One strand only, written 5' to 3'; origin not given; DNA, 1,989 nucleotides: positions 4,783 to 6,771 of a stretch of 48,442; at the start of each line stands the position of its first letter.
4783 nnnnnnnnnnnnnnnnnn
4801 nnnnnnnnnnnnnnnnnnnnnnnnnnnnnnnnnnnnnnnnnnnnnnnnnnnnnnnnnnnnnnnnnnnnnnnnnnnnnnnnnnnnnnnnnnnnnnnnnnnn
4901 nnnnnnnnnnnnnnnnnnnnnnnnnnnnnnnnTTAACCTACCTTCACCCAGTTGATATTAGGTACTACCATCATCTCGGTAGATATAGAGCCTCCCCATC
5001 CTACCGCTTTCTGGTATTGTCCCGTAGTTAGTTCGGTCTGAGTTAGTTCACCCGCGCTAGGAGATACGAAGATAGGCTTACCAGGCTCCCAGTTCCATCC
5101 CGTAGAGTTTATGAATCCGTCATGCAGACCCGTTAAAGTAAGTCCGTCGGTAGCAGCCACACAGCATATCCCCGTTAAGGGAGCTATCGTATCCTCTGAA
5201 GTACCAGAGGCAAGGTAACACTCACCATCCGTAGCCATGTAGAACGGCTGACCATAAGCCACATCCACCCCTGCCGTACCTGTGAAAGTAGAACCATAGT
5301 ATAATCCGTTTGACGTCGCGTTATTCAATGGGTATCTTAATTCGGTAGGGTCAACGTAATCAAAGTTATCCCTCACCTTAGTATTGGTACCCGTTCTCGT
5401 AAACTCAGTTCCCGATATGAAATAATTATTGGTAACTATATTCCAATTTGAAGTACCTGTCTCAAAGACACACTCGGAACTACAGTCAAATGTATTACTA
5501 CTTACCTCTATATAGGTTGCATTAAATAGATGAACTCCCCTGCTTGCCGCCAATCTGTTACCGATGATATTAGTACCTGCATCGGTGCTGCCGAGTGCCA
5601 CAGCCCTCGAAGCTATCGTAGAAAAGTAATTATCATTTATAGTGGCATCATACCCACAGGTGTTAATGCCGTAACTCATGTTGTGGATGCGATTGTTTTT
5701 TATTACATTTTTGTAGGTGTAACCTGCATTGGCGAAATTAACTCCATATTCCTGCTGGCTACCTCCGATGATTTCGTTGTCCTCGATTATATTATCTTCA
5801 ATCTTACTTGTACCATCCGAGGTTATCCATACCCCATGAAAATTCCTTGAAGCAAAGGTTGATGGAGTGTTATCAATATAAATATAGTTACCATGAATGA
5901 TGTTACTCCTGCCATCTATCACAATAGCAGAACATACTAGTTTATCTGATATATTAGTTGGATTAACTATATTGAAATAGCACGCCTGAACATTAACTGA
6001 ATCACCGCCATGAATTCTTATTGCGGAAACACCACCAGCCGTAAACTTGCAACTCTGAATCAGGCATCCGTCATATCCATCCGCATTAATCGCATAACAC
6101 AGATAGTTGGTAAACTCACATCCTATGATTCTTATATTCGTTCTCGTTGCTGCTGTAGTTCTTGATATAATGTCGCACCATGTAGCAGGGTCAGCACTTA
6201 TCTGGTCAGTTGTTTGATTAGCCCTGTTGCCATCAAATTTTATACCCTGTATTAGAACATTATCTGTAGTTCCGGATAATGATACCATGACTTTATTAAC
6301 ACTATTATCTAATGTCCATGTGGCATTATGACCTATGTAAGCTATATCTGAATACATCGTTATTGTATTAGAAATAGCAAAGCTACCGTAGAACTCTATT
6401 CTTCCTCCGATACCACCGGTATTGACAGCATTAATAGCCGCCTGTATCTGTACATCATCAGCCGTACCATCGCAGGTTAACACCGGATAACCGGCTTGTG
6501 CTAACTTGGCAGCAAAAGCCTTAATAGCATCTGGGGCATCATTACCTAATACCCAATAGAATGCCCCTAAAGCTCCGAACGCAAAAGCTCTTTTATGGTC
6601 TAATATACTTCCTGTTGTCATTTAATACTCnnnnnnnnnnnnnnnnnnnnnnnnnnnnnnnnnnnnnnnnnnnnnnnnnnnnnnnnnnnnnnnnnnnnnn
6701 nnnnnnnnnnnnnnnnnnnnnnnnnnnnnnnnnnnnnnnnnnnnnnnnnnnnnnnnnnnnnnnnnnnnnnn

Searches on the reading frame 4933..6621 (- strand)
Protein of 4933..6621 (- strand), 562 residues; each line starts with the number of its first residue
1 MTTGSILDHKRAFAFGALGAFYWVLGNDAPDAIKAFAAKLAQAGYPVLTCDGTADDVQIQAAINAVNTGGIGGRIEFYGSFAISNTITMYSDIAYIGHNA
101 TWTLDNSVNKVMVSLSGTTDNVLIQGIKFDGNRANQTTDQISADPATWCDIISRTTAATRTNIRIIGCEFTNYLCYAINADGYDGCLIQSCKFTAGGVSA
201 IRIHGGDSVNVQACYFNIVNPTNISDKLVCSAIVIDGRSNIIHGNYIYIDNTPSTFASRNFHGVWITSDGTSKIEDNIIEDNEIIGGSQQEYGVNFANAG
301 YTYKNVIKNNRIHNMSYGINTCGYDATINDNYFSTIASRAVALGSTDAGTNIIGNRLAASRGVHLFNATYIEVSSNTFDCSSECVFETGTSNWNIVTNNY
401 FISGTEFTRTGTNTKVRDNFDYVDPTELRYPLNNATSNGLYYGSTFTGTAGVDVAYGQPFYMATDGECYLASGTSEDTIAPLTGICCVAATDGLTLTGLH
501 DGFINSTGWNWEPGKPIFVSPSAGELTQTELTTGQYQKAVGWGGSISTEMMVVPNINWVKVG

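Call 38: search_protein_families(library=phrogs, proteins=[window:4933-6621:-], max_evalue=0.001)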
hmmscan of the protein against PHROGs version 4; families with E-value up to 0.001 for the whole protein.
window:4933-6621:- (562 aa): 1 family
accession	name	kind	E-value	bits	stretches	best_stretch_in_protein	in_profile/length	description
phrog_4368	-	unknown function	2.6e-08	33.4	1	413-548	96-227/840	-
